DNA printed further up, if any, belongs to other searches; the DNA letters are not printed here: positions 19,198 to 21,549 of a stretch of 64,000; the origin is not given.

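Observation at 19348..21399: Catalytically dead subtilisin-like T9SS cargo protein, coupled to smc and an MBL-fold hydrolase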

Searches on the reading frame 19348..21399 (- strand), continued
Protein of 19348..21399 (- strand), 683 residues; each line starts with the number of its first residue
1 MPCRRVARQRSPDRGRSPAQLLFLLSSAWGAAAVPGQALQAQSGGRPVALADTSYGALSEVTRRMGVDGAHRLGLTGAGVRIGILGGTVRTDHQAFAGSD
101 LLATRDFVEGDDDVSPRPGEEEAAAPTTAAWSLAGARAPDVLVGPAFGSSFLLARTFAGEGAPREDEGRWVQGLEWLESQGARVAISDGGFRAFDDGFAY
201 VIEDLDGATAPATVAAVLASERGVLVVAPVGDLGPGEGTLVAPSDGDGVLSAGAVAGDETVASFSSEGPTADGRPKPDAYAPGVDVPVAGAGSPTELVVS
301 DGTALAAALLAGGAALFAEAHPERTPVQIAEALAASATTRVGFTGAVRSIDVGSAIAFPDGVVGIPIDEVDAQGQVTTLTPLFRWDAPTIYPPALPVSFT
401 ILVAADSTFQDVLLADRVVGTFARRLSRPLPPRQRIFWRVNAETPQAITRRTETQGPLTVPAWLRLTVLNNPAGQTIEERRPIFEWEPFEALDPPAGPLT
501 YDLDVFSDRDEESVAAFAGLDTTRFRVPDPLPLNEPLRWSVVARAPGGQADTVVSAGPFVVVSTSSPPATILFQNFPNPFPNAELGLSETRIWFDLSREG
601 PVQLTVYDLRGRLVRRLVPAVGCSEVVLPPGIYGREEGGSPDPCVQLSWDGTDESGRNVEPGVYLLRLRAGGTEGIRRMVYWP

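Call 10: find_encoding_contigs(protein=P0005, flank=8000, max_places=2)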
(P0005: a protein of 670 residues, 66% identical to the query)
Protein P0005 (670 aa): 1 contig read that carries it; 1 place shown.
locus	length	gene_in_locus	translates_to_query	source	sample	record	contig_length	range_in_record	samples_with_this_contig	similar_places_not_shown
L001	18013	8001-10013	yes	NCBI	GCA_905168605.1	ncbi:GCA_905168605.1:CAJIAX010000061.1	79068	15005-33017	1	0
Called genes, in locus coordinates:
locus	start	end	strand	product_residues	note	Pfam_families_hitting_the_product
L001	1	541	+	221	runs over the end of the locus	PF01250:Ribosomal_S6, PF01084:Ribosomal_S18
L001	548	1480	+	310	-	PF09991:DUF2232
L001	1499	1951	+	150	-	PF01281:Ribosomal_L9_N, PF03948:Ribosomal_L9_C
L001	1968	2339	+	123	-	PF02410:RsfS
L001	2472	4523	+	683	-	PF05036:SPOR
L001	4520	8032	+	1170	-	PF02463:SMC_N, PF13175:AAA_15, PF13476:AAA_23, PF13555:AAA_29 (weak), PF24161:CCDC39 (weak), PF06470:SMC_hinge (weak), PF13304:AAA_21 (weak)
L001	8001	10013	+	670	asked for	PF00082:Peptidase_S8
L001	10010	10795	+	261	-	PF23023:Anti-Pycsar_Apyc1, PF00753:Lactamase_B, PF12706:Lactamase_B_2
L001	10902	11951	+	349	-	PF18152:DAHP_snth_FXD, PF00793:DAHP_synth_1, PF03102:NeuB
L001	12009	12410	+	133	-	PF08378:NERD (weak), PF02021:UPF0102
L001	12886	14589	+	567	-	PF13177:DNA_pol3_delta2, PF22608:DNAX_ATPase_lid, PF12169:DNA_pol3_gamma3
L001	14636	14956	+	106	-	PF02575:YbaB_DNA_bd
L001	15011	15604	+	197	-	PF21176:RecR_HhH, PF02132:RecR_ZnF, PF01751:Toprim, PF13662:Toprim_4, PF21175:RecR_C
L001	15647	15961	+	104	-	-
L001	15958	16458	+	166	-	PF03259:Robl_LC7 (weak)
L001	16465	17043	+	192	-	PF00025:Arf (faint)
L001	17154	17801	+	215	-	PF01066:CDP-OH_P_transf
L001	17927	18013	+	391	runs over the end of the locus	PF00994:MoCF_biosynth, PF18146:CinA_KH, PF02464:CinA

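Call 11: find_encoding_contigs(protein=P0009, flank=8000, max_places=2)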
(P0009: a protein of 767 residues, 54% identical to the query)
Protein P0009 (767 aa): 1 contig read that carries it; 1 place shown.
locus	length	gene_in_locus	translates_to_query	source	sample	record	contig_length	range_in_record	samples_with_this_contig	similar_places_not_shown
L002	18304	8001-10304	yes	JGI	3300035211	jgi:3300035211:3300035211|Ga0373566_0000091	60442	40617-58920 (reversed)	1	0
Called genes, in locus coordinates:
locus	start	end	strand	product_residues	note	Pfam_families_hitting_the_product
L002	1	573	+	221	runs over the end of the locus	PF01250:Ribosomal_S6, PF01084:Ribosomal_S18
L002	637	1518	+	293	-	PF09991:DUF2232 (weak)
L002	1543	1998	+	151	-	PF01281:Ribosomal_L9_N, PF03948:Ribosomal_L9_C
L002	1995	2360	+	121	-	PF02410:RsfS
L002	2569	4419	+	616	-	PF05036:SPOR (faint)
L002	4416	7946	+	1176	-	PF02463:SMC_N, PF13175:AAA_15, PF13304:AAA_21 (faint), PF13476:AAA_23, PF24161:CCDC39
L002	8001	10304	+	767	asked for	PF00082:Peptidase_S8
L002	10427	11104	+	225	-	PF00753:Lactamase_B, PF12706:Lactamase_B_2, PF23023:Anti-Pycsar_Apyc1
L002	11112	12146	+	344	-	PF18152:DAHP_snth_FXD, PF00793:DAHP_synth_1, PF03102:NeuB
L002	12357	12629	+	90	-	PF02021:UPF0102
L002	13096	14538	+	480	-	PF13177:DNA_pol3_delta2, PF22608:DNAX_ATPase_lid, PF12169:DNA_pol3_gamma3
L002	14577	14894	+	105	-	PF02575:YbaB_DNA_bd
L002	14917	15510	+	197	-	PF21176:RecR_HhH, PF02132:RecR_ZnF, PF01751:Toprim, PF13662:Toprim_4, PF21175:RecR_C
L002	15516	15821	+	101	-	-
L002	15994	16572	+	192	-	PF00025:Arf (weak)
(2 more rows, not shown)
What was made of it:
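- The surrounding 20 kb is a run of unrelated housekeeping genes: S6/S18, L9, RsfS, DAHP synthase, DnaX, YbaB and RecR (calls 10, 11).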

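Call 12: find_encoding_contigs(protein=P0048, flank=8000, max_places=2)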
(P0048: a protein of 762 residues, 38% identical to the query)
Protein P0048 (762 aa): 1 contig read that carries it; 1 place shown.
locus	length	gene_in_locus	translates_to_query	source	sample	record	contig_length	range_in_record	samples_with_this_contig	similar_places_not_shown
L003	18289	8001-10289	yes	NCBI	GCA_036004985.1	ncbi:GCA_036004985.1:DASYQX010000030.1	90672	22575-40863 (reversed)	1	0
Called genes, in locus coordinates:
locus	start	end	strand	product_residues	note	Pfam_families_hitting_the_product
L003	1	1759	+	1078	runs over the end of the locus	PF00930:DPPIV_N (faint), PF26550:Tricorn_2nd, PF26549:Tricorn_N, PF07676:PD40, PF26549:Tricorn_N (weak), PF01103:Omp85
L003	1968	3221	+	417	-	PF05036:SPOR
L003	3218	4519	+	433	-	PF05036:SPOR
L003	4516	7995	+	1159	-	PF02463:SMC_N, PF13175:AAA_15 (weak), PF13476:AAA_23, PF13555:AAA_29 (weak), PF13304:AAA_21 (weak)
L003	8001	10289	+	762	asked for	PF00082:Peptidase_S8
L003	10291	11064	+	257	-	PF23023:Anti-Pycsar_Apyc1, PF00753:Lactamase_B, PF12706:Lactamase_B_2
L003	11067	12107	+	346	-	PF18152:DAHP_snth_FXD, PF00793:DAHP_synth_1, PF03102:NeuB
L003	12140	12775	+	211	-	PF03548:LolA, PF17131:TP_0789-like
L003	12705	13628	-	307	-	PF10727:Rossmann-like, PF10728:DUF2520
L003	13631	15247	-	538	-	PF22694:CtpB_N-like, PF00595:PDZ, PF17820:PDZ_6, PF03572:Peptidase_S41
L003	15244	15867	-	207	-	PF02223:Thymidylate_kin, PF13401:AAA_22 (weak), PF13521:AAA_28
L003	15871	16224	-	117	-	PF06133:Com_YlbF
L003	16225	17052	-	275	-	PF05175:MTS, PF13649:Methyltransf_25 (weak)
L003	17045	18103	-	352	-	PF03462:PCRF, PF00472:RF-1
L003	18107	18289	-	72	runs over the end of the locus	PF01197:Ribosomal_L31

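Call 13: find_related_loci(query=A1, collection=genome_contigs, flank=6000)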
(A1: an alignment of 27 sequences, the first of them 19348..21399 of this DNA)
Query A1 (683 aa) in genome_contigs; peptide patterns used: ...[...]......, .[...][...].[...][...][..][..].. (x = any residue, [..] = any of these).
600 stretches matched a pattern (row limit reached: there are more); 532 encode a relative of the query (tblastn E <= 1e-3); the best 80 are kept; 80 distinct loci.
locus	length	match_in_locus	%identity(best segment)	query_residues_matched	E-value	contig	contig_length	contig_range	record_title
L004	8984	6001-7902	50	51-683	0e+0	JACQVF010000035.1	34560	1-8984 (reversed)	MAG: Gemmatimonadetes bacterium isolate NC_groundwater_1456_Ag_S-0.65um_69_46 S_p65_S5_coassembly_k141_1528039, whole ge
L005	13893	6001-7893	40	46-681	4e-116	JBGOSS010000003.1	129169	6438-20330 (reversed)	MAG: Gemmatimonadota bacterium isolate OBJ_0618_7090110_181 k141_5389585_length_129169_cov_33.1677, whole genome shotgun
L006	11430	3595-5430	41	63-681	7e-110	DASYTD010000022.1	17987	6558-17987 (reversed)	MAG TPA_asm: Gemmatimonadales bacterium isolate SMAG_U4558 k141_1234676, whole genome shotgun sequence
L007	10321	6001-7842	40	63-681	3e-106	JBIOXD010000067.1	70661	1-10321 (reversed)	MAG: Gemmatimonadales bacterium isolate MAG065 k127_2961746, whole genome shotgun sequence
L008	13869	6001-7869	40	52-681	2e-105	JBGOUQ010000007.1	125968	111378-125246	MAG: Gemmatimonadota bacterium isolate OBJ_0618_7090110_135 k141_5976206_length_125968_cov_126.0000, whole genome shotgu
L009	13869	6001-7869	40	49-681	2e-105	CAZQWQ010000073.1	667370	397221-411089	MAG TPA_asm: uncultured Gemmatimonadaceae bacterium isolate binchicken_co165_283 genome assembly, contig: k141_1844928,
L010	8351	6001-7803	40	74-681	2e-103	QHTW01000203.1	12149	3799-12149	MAG: Gemmatimonadetes bacterium isolate AG42 14_1009_13_20cm_scaffold_14604_curated, whole genome shotgun sequence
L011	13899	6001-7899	38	46-681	3e-103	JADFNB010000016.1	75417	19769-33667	MAG: Gemmatimonadetes bacterium isolate B60T1B8 B60T1B8_NODE427, whole genome shotgun sequence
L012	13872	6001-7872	40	52-681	6e-103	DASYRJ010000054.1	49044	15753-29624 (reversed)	MAG TPA_asm: Gemmatimonadales bacterium isolate SMAG_U4508 k141_3596998, whole genome shotgun sequence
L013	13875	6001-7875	39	52-681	9e-102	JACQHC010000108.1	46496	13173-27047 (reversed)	MAG: Gemmatimonadetes bacterium isolate NC_groundwater_1089_Ag_S2p5_68_137 S_2p5_S6_coassembly_k141_2886255, whole genom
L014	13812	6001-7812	39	74-681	1e-92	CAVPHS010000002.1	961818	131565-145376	MAG: uncultured Gemmatimonadales bacterium isolate MFD10007.bin.1.48 genome assembly, contig: contig_42972, whole genome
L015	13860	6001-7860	40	52-681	1e-109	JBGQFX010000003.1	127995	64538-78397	MAG: Gemmatimonadota bacterium isolate OBJ2_061818_090_41 k141_556170_length_127995_cov_53.9397, whole genome shotgun se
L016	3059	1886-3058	40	52-444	5e-55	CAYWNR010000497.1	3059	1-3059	MAG TPA_asm: uncultured Gemmatimonadaceae bacterium isolate SRP214966_co3_52 genome assembly, contig: NODE_74834_length_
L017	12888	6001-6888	38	50-339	4e-54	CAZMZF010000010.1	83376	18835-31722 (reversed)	MAG TPA_asm: uncultured Ignavibacteria bacterium isolate binchicken_co376_191 genome assembly, contig: NODE_190_length_8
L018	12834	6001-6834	38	62-338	4e-49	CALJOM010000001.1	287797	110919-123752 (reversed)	MAG: uncultured Bacteroidales bacterium isolate R1_Bin_METABAT__308_1 genome assembly, contig: c_000003161478, whole gen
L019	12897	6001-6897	38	46-338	1e-48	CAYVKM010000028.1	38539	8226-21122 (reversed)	MAG TPA_asm: uncultured Calditrichaceae bacterium isolate SRP214966_co2_132 genome assembly, contig: NODE_1136_length_38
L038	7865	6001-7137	37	46-618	7e-42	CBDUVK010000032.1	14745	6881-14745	MAG TPA_asm: uncultured bacterium isolate SRR22302364_binner23_Refined_57 genome assembly, contig: ERZ25073603.1464, who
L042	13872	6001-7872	38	52-681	2e-106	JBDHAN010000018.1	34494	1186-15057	MAG: Gemmatimonadota bacterium isolate M3-44_Bin_252 M3-44_Bin_252_scaffold_4895, whole genome shotgun sequence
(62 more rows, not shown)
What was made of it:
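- Closest known: T9SS-type subtilases of the FCB superphylum. Same: The catalytic domains are 33-42% identical (call 13).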

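Call 14: find_encoding_contigs(protein=P0050, flank=8000, max_places=1)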
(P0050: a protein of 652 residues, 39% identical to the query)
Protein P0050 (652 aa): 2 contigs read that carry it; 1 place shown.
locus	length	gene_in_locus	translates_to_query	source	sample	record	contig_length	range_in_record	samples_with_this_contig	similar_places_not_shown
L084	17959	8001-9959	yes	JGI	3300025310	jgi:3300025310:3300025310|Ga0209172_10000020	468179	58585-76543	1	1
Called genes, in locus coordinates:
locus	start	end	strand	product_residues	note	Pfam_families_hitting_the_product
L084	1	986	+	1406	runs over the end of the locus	PF13860:FlgD_ig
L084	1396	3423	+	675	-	-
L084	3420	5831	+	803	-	-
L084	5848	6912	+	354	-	-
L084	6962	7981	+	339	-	PF06089:Asparaginase_II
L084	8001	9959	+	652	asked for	PF00082:Peptidase_S8, PF13860:FlgD_ig (weak)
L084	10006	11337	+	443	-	PF00675:Peptidase_M16, PF05193:Peptidase_M16_C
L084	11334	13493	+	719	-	PF00675:Peptidase_M16, PF05193:Peptidase_M16_C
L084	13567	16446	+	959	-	PF01326:PPDK_N, PF00391:PEP-utilizers, PF02896:PEP-utilizers_C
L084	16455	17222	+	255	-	PF00535:Glycos_transf_2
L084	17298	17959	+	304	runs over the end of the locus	PF01066:CDP-OH_P_transf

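Call 15: find_encoding_contigs(protein=P0049, flank=8000, max_places=1)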
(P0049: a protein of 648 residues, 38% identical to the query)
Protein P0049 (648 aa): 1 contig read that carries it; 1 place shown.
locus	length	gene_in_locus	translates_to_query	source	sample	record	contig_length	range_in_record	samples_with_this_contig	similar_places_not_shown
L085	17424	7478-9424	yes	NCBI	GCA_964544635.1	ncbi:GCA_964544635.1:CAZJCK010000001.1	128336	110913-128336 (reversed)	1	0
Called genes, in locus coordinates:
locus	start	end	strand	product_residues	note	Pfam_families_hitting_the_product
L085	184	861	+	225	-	PF00753:Lactamase_B, PF13483:Lactamase_B_3, PF12706:Lactamase_B_2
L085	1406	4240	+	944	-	PF05170:AsmA, PF05359:DUF748, PF13116:YhdP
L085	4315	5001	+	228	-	PF00528:BPD_transp_1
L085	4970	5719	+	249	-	PF09818:ABC_ATPase (faint), PF02463:SMC_N (weak), PF00005:ABC_tran, PF13304:AAA_21 (faint)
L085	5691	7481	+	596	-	-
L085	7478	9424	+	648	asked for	PF00082:Peptidase_S8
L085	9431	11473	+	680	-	PF00989:PAS, PF08448:PAS_4 (faint), PF13426:PAS_9 (weak)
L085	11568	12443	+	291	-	PF03755:YicC-like_N, PF08340:YicC-like_C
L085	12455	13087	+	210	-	PF00625:Guanylate_kin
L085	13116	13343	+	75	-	PF01192:RNA_pol_Rpb6 (weak)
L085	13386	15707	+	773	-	PF01751:Toprim, PF01131:Topoisom_bac, PF01396:Zn_ribbon_Top1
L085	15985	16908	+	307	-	PF02899:Phage_int_SAM_1, PF00589:Phage_integrase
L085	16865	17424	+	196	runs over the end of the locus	PF00227:Proteasome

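Call 19: search_protein_families(library=ncbifam, alignment_id=A1, max_evalue=0.01)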
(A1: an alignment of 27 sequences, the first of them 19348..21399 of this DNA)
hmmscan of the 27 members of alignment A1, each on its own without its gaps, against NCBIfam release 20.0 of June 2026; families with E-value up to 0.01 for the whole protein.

A. member 1, window:19348-21399:- (683 aa): 6 families
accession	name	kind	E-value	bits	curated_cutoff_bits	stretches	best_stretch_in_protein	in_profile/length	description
TIGR03921.1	T7SS_mycosin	equivalog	9.8e-11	41.4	278.75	1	69-339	5-265/353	type VII secretion-associated serine protease mycosin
TIGR03895.1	protease_PatA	subfamily_domain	0.00041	19.2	421.05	1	215-319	81-178/606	PatA/PatG family cyanobactin maturation protease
NF053608.1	Lsa66_OmpA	equivalog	0.002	16.6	700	1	645-670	203-228/581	fibronectin-binding adhesin Lsa66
NF033707.1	T9SS_sortase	equivalog_domain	0.002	15.9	420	1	562-669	988-1076/1095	type IX secretion system sortase PorU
NF040809.1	germ_prot_CspBA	exception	0.0026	15.4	1250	1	249-318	977-1045/1099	bifunctional germination protease/germinant receptor pseudoprotease CspBA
TIGR04183.1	Por_Secre_tail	domain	0.0037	17.2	23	0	576-633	2-54/72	T9SS type A sorting domain-containing protein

B. families by the number of members that match (of 27 scanned): 14 families
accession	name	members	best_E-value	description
TIGR03921.1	T7SS_mycosin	27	4.6e-34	type VII secretion-associated serine protease mycosin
TIGR03895.1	protease_PatA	26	4.6e-14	PatA/PatG family cyanobactin maturation protease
NF040809.1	germ_prot_CspBA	24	2.3e-09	bifunctional germination protease/germinant receptor pseudoprotease CspBA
TIGR04183.1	Por_Secre_tail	18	2.4e-06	T9SS type A sorting domain-containing protein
NF049966.1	QH_SP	15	2.2e-07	subtilisin-like serine protease QhpE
NF033707.1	T9SS_sortase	9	6.4e-05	type IX secretion system sortase PorU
NF051851.1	AtpSerPepEprS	7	1.1e-14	autotransporter serine peptidase EprS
NF040553.1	SGO_0316_fam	6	9.4e-12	SGO_0316/SGO_0317 family LPXTG-anchored serine peptidase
NF040808.2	CspC_non_triad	5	2.2e-10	bile acid germinant receptor pseudoprotease CspC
NF033595.1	denti_PrtP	4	1.4e-09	dentilisin complex serine proteinase subunit PrtP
NF053608.1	Lsa66_OmpA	2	0.002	fibronectin-binding adhesin Lsa66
NF005176.1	PRK06655.1-1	1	4.3e-05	flagellar hook assembly protein FlgD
NF052228.1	T9SS_PorZ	1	0.0015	type IX secretion system anionic LPS delivery protein PorZ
NF052323.1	T9SSA_dep_M6i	1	0.003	T9SS-dependent M6-like inactivated metalloprotease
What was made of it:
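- On T9SS type-A C-terminal sorting domain (TIGR04183 / PF18962): By E-value alone, 18 of 27 family members hit TIGR04183, best 2.4e-6 (call 19).
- On CspC-type germinant-receptor pseudoprotease (NF040808): Only 5 of 27 relatives hit the model by E-value, best 2.2e-10 (call 19), and no member's score was compared with its curated cutoff.
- Closest known: CspC / CspA pseudoproteases of Clostridioides difficile. Same: NCBIfam CspBA and CspC models give weak hits to this family (call 19).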

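Call 20: search_protein_families(library=pfam, alignment_id=A1, max_evalue=0.01)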
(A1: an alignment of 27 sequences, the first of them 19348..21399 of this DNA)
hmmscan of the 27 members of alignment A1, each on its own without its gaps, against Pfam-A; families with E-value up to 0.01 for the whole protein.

A. member 1, window:19348-21399:- (683 aa): 2 families
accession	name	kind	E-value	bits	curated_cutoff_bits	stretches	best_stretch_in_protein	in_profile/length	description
PF00082.27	Peptidase_S8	-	3.8e-15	56.4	21.8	1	134-342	66-277/288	Subtilase family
PF13860.13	FlgD_ig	-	0.00085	19.7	27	0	645-670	50-75/79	FlgD Ig-like domain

B. families by the number of members that match (of 27 scanned): 4 families
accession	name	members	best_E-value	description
PF00082.27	Peptidase_S8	27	1.4e-43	Subtilase family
PF13860.13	FlgD_ig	21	1.1e-07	FlgD Ig-like domain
PF25788.1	Ig_Rha78A_N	4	0.003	Rha78A-like, N-terminal immunoglobulin domain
PF13585.12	CHU_C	1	0.00016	CHU_C Type IX secretion signal domain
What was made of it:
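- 19714..20322 (-): Two tandem beta-sandwich (Ig/Fn3-like) domains, aa about 360-466 and 470-562. Each carries conserved F-x-W and W-R-V motifs. Only weak Ig_Rha78A_N hits in 4 of 27 members (call 20).
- On Peptidase S8: typical precursor: Pfam did not recognise that extension as Inhibitor_I9 in any of 27 members (call 20).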

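Call 27: find_encoding_contigs(protein=P0002, flank=6000, max_places=1)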
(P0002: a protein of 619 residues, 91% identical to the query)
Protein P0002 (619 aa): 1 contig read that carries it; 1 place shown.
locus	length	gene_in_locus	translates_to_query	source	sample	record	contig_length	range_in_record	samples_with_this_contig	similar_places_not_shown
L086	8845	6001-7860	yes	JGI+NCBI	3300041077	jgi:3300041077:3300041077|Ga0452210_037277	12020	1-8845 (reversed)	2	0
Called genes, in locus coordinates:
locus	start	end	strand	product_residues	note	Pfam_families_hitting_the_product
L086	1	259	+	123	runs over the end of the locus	PF02410:RsfS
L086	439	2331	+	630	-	PF05036:SPOR (weak)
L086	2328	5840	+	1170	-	PF02463:SMC_N, PF13175:AAA_15, PF13476:AAA_23, PF06470:SMC_hinge (weak), PF13304:AAA_21 (weak)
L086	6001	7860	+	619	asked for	PF00082:Peptidase_S8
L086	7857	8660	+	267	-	PF23023:Anti-Pycsar_Apyc1, PF00753:Lactamase_B, PF12706:Lactamase_B_2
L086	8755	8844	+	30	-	?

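Call 28: find_encoding_contigs(protein=P0008, flank=6000, max_places=1)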
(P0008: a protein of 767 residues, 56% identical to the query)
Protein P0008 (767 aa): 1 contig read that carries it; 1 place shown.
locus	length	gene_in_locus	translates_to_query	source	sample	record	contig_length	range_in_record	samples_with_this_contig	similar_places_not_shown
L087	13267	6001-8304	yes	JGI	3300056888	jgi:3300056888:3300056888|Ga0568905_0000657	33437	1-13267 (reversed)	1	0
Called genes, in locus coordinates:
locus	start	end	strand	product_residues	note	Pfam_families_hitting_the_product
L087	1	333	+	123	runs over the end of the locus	PF02410:RsfS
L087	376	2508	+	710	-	-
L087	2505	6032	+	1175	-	PF02463:SMC_N, PF13175:AAA_15, PF13304:AAA_21 (weak), PF13476:AAA_23, PF13555:AAA_29 (weak), PF24161:CCDC39 (weak), PF06470:SMC_hinge (weak), PF13304:AAA_21 (weak)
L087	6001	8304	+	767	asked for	PF00082:Peptidase_S8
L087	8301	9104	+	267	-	PF23023:Anti-Pycsar_Apyc1, PF00753:Lactamase_B, PF12706:Lactamase_B_2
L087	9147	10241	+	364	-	PF18152:DAHP_snth_FXD, PF00793:DAHP_synth_1, PF03102:NeuB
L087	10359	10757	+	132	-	PF02021:UPF0102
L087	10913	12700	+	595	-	PF05496:RuvB_N (faint), PF13177:DNA_pol3_delta2, PF13401:AAA_22 (weak), PF00004:AAA, PF22608:DNAX_ATPase_lid, PF12169:DNA_pol3_gamma3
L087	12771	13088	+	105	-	PF02575:YbaB_DNA_bd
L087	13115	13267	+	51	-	?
